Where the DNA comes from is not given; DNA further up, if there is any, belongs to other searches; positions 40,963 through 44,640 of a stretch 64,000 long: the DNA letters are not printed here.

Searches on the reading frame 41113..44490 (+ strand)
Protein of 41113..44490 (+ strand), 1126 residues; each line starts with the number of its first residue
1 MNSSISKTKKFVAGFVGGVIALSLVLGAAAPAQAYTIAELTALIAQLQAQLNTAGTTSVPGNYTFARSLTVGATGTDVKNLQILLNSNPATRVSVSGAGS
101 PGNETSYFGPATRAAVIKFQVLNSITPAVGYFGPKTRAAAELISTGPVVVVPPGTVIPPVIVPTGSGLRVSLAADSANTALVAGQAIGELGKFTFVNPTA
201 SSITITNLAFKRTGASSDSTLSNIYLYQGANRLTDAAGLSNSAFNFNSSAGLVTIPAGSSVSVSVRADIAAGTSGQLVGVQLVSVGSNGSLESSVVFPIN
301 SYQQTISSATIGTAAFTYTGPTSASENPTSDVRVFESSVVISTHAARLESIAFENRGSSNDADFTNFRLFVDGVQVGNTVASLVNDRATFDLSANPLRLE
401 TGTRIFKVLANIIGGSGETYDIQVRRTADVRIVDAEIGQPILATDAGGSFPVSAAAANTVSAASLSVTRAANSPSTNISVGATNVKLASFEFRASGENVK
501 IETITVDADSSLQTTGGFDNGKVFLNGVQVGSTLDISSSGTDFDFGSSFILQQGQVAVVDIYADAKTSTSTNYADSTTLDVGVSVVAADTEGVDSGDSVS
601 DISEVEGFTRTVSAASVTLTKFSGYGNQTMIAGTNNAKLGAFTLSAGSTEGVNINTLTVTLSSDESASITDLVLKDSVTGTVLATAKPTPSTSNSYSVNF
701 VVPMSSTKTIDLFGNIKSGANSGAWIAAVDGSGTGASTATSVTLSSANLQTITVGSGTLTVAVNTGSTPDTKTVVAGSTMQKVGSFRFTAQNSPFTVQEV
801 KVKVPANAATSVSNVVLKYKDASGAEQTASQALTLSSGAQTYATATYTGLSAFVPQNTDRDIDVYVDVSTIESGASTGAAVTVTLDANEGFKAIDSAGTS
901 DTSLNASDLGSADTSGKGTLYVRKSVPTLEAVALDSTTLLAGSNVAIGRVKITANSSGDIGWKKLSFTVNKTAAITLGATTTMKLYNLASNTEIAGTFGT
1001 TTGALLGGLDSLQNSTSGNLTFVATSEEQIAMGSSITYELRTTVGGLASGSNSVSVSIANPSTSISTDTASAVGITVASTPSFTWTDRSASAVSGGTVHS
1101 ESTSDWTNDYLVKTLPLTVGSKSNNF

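Call 62: search_protein_families(library=pfam, proteins=[window:41113-44490:+], max_evalue=0.001)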
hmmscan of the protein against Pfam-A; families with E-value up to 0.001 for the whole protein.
window:41113-44490:+ (1126 aa): 1 family
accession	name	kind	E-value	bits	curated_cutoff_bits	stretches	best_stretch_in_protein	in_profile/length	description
PF01471.23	PG_binding_1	-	1.3e-07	32.1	23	1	74-139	1-56/57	Putative peptidoglycan binding domain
